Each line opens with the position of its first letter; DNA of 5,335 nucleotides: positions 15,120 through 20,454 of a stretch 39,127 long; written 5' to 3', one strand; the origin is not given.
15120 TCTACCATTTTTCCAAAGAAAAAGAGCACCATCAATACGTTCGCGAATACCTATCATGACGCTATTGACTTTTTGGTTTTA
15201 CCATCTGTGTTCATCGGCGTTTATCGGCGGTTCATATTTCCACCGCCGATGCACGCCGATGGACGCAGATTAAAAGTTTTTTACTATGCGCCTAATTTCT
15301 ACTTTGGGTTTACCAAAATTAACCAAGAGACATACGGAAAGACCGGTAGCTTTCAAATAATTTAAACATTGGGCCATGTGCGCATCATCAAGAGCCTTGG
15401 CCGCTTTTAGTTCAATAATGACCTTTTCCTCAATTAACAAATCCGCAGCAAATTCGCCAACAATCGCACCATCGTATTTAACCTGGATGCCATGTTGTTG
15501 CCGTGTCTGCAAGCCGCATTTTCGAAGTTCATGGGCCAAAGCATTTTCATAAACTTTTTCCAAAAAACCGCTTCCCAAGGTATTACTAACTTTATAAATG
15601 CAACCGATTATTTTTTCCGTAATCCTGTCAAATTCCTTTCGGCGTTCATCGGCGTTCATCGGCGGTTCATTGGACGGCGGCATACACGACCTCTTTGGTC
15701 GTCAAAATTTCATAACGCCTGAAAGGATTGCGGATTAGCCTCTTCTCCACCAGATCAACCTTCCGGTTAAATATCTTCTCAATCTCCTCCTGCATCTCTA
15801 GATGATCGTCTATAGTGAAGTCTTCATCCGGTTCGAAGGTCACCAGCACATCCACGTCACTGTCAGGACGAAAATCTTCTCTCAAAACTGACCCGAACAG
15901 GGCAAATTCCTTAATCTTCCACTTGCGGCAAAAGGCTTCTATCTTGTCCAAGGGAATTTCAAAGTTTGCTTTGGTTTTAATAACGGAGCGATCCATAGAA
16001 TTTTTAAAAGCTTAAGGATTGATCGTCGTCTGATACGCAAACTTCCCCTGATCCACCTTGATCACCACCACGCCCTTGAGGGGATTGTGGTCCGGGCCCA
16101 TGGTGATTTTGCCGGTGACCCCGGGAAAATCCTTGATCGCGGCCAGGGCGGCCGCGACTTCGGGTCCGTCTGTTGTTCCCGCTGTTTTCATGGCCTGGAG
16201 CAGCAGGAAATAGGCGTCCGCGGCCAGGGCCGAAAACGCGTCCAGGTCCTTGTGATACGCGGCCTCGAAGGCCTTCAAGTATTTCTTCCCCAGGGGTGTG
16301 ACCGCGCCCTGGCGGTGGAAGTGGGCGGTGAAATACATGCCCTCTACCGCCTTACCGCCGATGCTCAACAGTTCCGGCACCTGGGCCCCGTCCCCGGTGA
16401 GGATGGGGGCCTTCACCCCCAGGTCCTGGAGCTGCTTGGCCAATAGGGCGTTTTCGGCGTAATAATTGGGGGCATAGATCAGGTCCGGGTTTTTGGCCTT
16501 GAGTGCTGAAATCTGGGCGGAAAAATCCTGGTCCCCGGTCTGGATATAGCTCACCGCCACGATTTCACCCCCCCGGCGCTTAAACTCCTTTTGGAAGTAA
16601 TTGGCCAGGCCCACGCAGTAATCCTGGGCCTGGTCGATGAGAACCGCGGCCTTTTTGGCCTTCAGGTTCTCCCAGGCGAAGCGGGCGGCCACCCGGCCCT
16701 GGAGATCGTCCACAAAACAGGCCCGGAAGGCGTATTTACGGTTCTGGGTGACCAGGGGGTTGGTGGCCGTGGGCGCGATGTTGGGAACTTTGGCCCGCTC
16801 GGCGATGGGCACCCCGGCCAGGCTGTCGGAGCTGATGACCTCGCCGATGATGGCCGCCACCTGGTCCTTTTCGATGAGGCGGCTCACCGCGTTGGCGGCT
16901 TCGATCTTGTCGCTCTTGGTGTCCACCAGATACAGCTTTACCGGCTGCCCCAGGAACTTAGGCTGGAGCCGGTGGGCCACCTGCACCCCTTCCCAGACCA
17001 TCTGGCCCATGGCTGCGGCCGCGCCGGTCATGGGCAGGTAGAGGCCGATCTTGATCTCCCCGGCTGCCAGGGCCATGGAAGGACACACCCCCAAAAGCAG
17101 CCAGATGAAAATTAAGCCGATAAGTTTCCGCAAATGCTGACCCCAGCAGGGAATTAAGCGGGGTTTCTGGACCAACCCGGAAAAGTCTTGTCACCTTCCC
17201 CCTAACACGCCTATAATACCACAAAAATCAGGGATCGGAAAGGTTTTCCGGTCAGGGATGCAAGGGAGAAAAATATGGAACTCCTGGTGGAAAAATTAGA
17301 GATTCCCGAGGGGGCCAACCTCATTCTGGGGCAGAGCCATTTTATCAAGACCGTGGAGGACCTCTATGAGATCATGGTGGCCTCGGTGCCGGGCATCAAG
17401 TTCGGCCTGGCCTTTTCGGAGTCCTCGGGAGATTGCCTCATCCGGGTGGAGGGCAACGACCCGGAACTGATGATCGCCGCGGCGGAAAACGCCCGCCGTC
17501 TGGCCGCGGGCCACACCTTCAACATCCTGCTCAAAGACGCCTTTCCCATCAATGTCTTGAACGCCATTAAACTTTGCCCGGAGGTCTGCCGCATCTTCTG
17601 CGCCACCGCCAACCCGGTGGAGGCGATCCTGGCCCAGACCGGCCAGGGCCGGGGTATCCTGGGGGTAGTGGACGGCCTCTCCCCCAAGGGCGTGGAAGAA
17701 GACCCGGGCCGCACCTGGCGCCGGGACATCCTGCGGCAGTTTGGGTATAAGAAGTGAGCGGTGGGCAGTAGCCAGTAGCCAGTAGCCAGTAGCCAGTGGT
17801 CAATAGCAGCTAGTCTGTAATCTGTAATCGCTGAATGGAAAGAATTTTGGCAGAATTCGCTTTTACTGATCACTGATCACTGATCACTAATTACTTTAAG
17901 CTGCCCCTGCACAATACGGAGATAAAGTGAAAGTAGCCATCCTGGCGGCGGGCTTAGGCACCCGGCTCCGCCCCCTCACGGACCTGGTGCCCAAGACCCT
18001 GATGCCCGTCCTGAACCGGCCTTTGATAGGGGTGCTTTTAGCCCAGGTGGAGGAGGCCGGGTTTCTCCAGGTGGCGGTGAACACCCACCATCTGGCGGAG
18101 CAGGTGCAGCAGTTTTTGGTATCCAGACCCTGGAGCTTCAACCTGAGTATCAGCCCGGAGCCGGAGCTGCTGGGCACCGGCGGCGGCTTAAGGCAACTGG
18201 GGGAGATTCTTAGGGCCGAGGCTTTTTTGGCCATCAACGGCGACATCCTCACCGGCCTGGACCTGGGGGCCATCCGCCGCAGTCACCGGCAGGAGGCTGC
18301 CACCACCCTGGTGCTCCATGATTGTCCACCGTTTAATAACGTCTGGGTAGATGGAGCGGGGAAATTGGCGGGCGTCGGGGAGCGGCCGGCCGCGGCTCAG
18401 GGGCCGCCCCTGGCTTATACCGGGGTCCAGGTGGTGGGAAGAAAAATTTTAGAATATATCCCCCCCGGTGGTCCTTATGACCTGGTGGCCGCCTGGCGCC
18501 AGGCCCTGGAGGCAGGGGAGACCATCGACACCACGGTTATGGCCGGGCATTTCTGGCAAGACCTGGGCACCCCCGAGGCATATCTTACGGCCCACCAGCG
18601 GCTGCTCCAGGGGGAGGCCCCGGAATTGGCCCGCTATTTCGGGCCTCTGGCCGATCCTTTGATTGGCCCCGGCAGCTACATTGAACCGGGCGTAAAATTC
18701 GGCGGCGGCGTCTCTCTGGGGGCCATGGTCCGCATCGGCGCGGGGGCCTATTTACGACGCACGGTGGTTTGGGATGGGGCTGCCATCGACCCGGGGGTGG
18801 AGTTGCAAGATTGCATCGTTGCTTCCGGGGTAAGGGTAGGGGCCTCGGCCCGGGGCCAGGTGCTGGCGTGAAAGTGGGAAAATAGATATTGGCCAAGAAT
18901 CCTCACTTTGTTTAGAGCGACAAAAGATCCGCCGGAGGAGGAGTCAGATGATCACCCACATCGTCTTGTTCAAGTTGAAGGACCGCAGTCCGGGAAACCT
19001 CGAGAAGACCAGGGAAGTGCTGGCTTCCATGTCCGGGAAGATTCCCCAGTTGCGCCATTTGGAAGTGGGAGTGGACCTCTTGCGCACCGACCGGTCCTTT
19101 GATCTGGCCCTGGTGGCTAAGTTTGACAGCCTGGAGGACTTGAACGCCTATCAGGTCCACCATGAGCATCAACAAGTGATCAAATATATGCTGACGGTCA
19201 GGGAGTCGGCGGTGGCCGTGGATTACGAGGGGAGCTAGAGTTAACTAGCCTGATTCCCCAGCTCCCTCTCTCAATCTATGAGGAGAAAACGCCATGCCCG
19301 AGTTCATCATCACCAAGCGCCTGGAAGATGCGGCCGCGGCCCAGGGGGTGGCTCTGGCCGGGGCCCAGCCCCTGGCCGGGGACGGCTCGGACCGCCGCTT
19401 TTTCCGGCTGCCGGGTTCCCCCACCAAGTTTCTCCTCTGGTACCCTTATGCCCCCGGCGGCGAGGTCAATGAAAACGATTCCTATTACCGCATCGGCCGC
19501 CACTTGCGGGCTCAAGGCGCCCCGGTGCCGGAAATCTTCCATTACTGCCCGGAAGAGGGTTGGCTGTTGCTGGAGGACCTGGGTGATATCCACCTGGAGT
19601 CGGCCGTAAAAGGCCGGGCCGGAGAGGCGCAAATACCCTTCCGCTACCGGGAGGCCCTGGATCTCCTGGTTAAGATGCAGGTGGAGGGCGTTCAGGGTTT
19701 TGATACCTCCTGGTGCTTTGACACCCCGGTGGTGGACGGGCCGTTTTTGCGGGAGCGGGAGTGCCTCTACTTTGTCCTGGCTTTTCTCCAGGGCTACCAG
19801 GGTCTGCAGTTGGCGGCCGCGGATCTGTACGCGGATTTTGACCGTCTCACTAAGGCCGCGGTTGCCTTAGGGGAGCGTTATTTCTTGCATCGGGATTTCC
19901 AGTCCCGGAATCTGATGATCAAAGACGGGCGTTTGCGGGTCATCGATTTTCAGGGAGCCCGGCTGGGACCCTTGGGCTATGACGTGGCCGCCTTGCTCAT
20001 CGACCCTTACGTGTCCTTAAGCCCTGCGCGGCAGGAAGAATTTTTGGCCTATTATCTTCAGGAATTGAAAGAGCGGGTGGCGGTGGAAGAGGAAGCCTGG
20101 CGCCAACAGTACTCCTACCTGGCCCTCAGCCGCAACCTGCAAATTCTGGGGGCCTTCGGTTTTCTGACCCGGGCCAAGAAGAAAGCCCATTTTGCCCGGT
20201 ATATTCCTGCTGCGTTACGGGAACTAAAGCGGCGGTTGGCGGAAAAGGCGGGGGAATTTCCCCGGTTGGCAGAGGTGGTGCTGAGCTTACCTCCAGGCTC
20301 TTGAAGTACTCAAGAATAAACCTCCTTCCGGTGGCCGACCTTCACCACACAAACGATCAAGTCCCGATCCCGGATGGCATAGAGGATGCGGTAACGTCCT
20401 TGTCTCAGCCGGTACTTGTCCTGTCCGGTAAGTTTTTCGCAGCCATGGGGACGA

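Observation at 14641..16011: Lower-GC insert abutting the gyrA start: two gene cassettes each bracketed by inverted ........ tandem arrays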

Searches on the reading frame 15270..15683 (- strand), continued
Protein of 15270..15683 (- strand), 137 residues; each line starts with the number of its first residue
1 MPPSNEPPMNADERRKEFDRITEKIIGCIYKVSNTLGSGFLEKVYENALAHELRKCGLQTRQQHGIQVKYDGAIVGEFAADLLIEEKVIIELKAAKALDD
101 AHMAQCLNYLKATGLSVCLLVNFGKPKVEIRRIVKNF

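Call 89: get_annotated_region(hit=H3, flank=1500)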
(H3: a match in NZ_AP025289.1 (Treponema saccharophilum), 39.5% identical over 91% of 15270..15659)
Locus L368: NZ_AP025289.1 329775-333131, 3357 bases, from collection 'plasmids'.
description: Treponema saccharophilum strain JCM 32279 plasmid pTS1, complete sequence
organism: Treponema saccharophilum (NCBI taxid 165)
taxonomy: Bacteria; Spirochaetota; Spirochaetia; Spirochaetales; Treponemataceae; Treponema; Treponema saccharophilum
host: -; source: -; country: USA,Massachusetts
typing (MOB-suite, as given by PLSDB): non-mobilizable
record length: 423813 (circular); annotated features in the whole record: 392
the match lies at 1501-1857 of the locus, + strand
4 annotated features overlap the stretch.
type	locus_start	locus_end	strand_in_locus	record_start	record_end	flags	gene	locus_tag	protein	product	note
CDS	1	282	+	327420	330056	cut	-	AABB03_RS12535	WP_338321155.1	SUMF1/EgtB/PvdO family nonheme iron enzyme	-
CDS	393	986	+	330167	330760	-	-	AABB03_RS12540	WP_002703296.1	hypothetical protein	-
CDS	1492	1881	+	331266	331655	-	-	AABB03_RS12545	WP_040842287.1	GxxExxY protein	-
CDS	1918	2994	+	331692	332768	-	-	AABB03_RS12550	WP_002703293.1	Fic family protein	-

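Call 90: get_annotated_region(hit=H6, flank=1500)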
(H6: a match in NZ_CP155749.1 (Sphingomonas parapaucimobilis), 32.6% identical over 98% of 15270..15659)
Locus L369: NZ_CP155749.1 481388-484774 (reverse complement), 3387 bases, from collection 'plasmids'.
description: Sphingomonas parapaucimobilis strain YK209 plasmid unnamed1, complete sequence
organism: Sphingomonas parapaucimobilis (NCBI taxid 28213)
taxonomy: Bacteria; Pseudomonadota; Alphaproteobacteria; Sphingomonadales; Sphingomonadaceae; Sphingomonas; Sphingomonas parapaucimobilis
host: -; source: Chinese cabbage; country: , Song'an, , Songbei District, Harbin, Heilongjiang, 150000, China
typing (MOB-suite, as given by PLSDB): non-mobilizable
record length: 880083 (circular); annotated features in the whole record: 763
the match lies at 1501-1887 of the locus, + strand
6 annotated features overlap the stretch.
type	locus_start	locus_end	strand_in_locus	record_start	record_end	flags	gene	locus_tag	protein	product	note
CDS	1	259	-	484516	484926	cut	rpsF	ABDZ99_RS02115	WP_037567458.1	30S ribosomal protein S6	GO:0006412 - translation [Evidence IEA]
CDS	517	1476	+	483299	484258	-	fabD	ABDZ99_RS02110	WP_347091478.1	ACP S-malonyltransferase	GO:0006633 - fatty acid biosynthetic process [Evidence IEA]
CDS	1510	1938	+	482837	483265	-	-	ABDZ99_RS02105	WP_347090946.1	GxxExxY protein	-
CDS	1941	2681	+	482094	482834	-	fabG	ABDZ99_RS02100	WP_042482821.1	3-oxoacyl-[acyl-carrier-protein] reductase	GO:0006633 - fatty acid biosynthetic process [Evidence IEA]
CDS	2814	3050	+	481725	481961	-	-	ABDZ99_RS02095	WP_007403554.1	acyl carrier protein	GO:0006633 - fatty acid biosynthetic process [Evidence IEA]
CDS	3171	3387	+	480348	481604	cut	fabF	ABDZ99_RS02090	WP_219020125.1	beta-ketoacyl-ACP synthase II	GO:0006633 - fatty acid biosynthetic process [Evidence IEA]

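Call 94: search_protein_families(library=pfam, proteins=[L193:217-606:+], max_evalue=0.001)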
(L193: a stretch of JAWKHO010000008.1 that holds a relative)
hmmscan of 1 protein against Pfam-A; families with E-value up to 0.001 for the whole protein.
L193:217-606:+ (130 aa): 1 family
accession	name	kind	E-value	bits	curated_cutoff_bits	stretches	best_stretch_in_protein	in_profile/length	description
PF05635.17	23S_rRNA_IVP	-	2.5e-35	121.3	33.8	1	8-112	1-105/106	23S rRNA-intervening sequence protein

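Call 113: search_protein_representatives(protein=window:15270-15659:-)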
Query: 129 residues. Proteins with E-value up to 0.001 (for the whole library): 16998; up to 1e-10: 5039; up to 1e-30: 59. The best 150 are listed.
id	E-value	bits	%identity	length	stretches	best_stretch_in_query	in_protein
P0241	3.4e-54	198.2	70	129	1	1-129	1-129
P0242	1.1e-49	183.7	45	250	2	11-125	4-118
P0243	8.4e-47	174.3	42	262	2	12-124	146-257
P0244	4.8e-46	171.9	65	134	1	9-129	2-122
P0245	2.0e-45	169.9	60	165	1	1-126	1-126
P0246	3.6e-44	165.8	58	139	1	3-129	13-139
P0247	6.4e-43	161.8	63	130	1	9-127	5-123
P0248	1.1e-42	161.1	62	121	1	12-126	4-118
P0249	1.3e-42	160.8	60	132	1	3-126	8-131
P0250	1.3e-42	160.8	60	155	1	7-129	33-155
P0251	2.3e-42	160.0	60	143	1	10-128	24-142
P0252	6.0e-42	158.7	38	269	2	10-127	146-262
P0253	4.2e-41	155.9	59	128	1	1-129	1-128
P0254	1.4e-40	154.3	62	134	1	10-126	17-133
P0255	2.6e-40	153.4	56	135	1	1-129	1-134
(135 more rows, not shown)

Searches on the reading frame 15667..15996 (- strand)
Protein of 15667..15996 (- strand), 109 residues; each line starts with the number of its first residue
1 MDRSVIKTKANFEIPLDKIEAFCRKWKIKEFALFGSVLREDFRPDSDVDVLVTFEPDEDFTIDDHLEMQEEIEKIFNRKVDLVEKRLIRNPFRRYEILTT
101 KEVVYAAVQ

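Call 6: search_protein_families(library=pfam, proteins=[window:15667-15996:-], max_evalue=0.01)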
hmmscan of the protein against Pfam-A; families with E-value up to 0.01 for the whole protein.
window:15667-15996:- (109 aa): 3 families
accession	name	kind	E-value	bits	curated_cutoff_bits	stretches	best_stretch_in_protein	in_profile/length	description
PF01909.29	NTP_transf_2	-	2.3e-18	66.8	21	1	19-98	5-87/93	Nucleotidyltransferase domain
PF18765.7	Polbeta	-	2.4e-15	56.9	26.9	1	18-106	2-89/93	Polymerase beta, Nucleotidyltransferase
PF22600.2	MTPAP-like_central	-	0.00052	20.5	27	1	21-78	32-86/139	Poly(A) RNA polymerase, mitochondrial-like, central palm domain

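Call 7: search_protein_families(library=ncbifam, proteins=[window:15667-15996:-], max_evalue=0.01)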
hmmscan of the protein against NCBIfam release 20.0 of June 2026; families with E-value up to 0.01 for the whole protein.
window:15667-15996:- (109 aa): 4 families
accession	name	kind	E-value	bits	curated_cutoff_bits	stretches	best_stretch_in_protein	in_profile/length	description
NF047752.1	MntA_antitoxin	equivalog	2.1e-14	53.3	60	1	27-106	6-82/106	type VII toxin-antitoxin system MntA family adenylyltransferase antitoxin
NF051895.1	anti_phage_HalB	equivalog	0.00019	21.1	190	1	32-59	3-30/211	anti-phage Hailong system nucleotidyltransferase HalB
NF012212.1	ANT_9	subfamily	0.0017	17.7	340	1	28-81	21-72/249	aminoglycoside nucleotidyltransferase ANT(9)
NF010309.0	PRK13746.1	subfamily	0.0018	17.7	193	1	28-60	28-60/263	aminoglycoside adenylyltransferase family protein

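Call 44: search_protein_families(library=padloc, proteins=[window:15667-15996:-], max_evalue=0.01)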
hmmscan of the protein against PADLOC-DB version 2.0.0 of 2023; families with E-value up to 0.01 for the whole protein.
window:15667-15996:- (109 aa): 9 families
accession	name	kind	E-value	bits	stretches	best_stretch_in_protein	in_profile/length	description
PDLC04905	PDC-S09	-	6.7e-28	95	1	13-107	6-101/101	-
PDLC04902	PDC-S09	-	1.2e-22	78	1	14-105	7-95/97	-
PDLC04904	PDC-S09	-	6.5e-20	69.3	1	15-94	12-89/104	-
PDLC04906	PDC-S09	-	1.2e-18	65.2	1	18-98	14-92/98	-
PDLC04907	PDC-S09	-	3.7e-08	31.5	1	22-71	21-70/114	-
PDLC04903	PDC-S09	-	1.3e-07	29.8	1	27-75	25-72/108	-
PDLC04369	PDC-M05A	-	0.0013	16.4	1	29-66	104-141/201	-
PDLC04368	PDC-M05A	-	0.0016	16.3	1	27-81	106-157/201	-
PDLC04372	PDC-M05A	-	0.0025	16.1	1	28-81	76-126/167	-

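Call 45: search_protein_families(library=phrogs, proteins=[window:15667-15996:-], max_evalue=0.01)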
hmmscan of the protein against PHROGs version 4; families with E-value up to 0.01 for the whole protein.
window:15667-15996:- (109 aa): 1 family
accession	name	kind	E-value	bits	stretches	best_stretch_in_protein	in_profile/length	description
phrog_17536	-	unknown function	0.0072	17.4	1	9-109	26-118/155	-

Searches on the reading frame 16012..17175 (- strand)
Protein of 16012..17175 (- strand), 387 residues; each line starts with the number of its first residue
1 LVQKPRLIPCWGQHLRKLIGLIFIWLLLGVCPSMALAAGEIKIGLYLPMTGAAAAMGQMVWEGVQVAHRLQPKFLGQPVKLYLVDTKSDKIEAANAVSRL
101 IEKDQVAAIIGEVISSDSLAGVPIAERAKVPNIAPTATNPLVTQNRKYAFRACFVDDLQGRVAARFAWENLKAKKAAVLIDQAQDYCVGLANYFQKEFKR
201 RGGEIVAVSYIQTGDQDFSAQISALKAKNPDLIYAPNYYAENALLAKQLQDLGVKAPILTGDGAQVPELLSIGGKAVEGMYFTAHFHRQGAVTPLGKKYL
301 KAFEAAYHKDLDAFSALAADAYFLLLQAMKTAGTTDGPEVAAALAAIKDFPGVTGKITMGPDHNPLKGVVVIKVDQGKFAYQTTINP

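Call 84: search_protein_families(library=pfam, proteins=[window:16012-17175:-], max_evalue=0.001)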
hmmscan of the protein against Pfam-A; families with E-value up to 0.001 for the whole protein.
window:16012-17175:- (387 aa): 5 families
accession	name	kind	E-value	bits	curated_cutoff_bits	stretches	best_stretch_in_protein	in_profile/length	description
PF13458.12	Peripla_BP_6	-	6.4e-58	197.5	31.7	1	40-377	1-342/343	Periplasmic binding protein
PF13433.12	Peripla_BP_5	-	1.2e-18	67.8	27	1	41-374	1-336/363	Periplasmic binding protein domain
PF01094.35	ANF_receptor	-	1.8e-15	57.3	25.4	1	72-235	17-183/353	Receptor family ligand binding region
PF04348.19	LppC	-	8.8e-05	21.7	28.8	1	42-222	220-393/563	LppC putative lipoprotein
PF13407.12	Peripla_BP_4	-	0.00089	19.3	35.1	0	82-265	33-219/258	Periplasmic binding protein domain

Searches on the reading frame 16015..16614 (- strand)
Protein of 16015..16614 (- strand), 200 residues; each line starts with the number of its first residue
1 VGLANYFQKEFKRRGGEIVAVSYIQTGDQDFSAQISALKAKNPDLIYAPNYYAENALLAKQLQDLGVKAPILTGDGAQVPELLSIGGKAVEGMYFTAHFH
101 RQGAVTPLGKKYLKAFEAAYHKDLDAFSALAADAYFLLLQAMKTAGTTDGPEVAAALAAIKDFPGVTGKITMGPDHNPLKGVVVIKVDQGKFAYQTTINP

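Call 46: find_related_loci(query=window:16015-16614:-, collection=genome_contigs, flank=3500)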
Query window:16015-16614:- (200 aa) in genome_contigs; peptide patterns used: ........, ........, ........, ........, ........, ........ (x = any residue, [..] = any of these).
187 stretches matched a pattern; 79 encode a relative of the query (tblastn E <= 1e-3); 79 distinct loci.
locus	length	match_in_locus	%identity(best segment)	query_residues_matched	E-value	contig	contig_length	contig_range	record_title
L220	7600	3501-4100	94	1-200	2e-124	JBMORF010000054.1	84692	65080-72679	MAG: Thermodesulfobacteriota bacterium isolate Betzabe_MAG173 MAG173_54, whole genome shotgun sequence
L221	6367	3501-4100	89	1-200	1e-120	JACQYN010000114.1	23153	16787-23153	MAG: Deltaproteobacteria bacterium isolate NC_groundwater_1542_Pr4_S-0.65um_58_23 SR1-18-Sp65_coassembly_scaffold_157934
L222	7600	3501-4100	86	1-200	2e-115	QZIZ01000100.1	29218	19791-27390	MAG: Deltaproteobacteria bacterium isolate SURF_52 Ga0104751_1002394, whole genome shotgun sequence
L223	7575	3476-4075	85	1-200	2e-115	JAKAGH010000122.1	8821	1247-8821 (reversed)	MAG: Deltaproteobacteria bacterium isolate WY2.bin14 NODE_13522_length_8821_cov_1.816425, whole genome shotgun sequence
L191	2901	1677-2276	85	1-200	5e-118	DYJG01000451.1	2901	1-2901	MAG TPA_asm: Desulfobacca acetoxidans isolate FI88_58_11 Afr_mines_FI88_8314_length_2901_cov_3_706957, whole genome shot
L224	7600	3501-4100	82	1-200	5e-112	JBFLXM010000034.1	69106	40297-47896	MAG: Thermodesulfobacteriota bacterium isolate MAG058 MAG058_34, whole genome shotgun sequence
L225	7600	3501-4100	83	1-200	6e-112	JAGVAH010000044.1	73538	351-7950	MAG: Syntrophobacterales bacterium isolate DeMMO6_13 c_000000109850, whole genome shotgun sequence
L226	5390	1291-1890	78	1-200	6e-107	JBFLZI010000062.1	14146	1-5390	MAG: Thermodesulfobacteriota bacterium isolate MAG107 MAG107_62, whole genome shotgun sequence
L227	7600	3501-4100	77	1-200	3e-105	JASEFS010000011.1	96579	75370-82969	MAG: Deltaproteobacteria bacterium isolate Yes49-14 NODE_122_length_96579_cov_7.822832, whole genome shotgun sequence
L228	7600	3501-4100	76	1-200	3e-103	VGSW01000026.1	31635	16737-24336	MAG: Deltaproteobacteria bacterium isolate K_DeepCast_300m_m2_211 K_DeepCast_300m_m2_211_Ga0194111_10001231, whole genom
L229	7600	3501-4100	73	1-200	6e-103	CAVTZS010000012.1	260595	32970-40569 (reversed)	MAG: uncultured delta proteobacterium isolate MFD04408.bin.1.59 genome assembly, contig: contig_66734, whole genome shot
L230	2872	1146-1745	76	1-200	2e-105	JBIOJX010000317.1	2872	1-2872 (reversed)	MAG: Desulfobaccales bacterium isolate GcC11-15 k141_170511_length_2872_cov_12.0000, whole genome shotgun sequence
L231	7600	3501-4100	74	1-200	2e-102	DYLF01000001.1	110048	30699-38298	MAG TPA_asm: Desulfobacca acetoxidans isolate SulCav_AS07-7_57_18 SulCav_AS07_7_106_length_110048_cov_9_524388, whole ge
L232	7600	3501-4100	74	1-200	4e-101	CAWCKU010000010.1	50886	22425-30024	MAG: uncultured delta proteobacterium isolate MFD01872.bin.2.172 genome assembly, contig: contig_197990, whole genome sh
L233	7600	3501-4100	73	1-200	3e-101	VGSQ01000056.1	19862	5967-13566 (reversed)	MAG: Deltaproteobacteria bacterium isolate K_DeepCast_250m_m2_102 K_DeepCast_250m_m2_102_Ga0194125_10005220, whole genom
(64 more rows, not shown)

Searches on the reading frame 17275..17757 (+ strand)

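Call 84: search_protein_families(library=pfam, proteins=[window:17275-17757:+], max_evalue=0.001)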
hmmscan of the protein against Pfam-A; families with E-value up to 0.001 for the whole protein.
window:17275-17757:+ (160 aa): 1 family
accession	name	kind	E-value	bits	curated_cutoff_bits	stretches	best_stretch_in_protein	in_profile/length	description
PF04008.19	Adenosine_kin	-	1.3e-72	243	25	1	7-159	2-154/154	Adenosine specific kinase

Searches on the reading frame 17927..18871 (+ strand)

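Call 97: search_protein_families(library=pfam, proteins=[window:17927-18871:+], max_evalue=0.00001)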
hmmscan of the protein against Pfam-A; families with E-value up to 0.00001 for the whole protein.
window:17927-18871:+ (314 aa): 4 families
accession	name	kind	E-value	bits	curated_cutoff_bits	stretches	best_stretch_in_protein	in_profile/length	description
PF00483.29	NTP_transferase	-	1.5e-22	80.8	21.2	1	4-228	3-244/245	Nucleotidyl transferase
PF00132.30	Hexapep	-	1.8e-09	37.3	27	1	244-277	2-35/36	Bacterial transferase hexapeptide (six repeats)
PF12804.13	NTP_transf_3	-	2.9e-08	34.5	27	1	4-107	2-96/160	MobA-like NTP transferase domain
PF25084.1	LbH_EIF2B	-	2.2e-06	28.1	54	1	245-308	23-85/105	EIF2B subunit epsilon LbH domain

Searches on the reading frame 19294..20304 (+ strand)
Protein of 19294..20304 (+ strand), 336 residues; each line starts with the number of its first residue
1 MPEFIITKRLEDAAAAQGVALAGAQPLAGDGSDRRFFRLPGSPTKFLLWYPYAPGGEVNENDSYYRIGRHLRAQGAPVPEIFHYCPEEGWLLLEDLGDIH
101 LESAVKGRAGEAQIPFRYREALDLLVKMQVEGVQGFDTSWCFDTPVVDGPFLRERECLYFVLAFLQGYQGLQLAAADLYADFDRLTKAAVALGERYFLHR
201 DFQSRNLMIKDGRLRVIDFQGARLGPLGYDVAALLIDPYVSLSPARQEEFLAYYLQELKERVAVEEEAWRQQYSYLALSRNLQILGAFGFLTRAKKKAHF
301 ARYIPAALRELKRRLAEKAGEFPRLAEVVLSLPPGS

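Call 97: search_protein_families(library=pfam, proteins=[window:19294-20304:+], max_evalue=0.00001)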
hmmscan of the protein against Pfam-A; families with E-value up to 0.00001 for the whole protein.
window:19294-20304:+ (336 aa): 1 family
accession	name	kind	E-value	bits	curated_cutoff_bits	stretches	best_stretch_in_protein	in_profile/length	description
PF01636.29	APH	-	8.5e-20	72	23.2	1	24-259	2-230/239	Phosphotransferase enzyme family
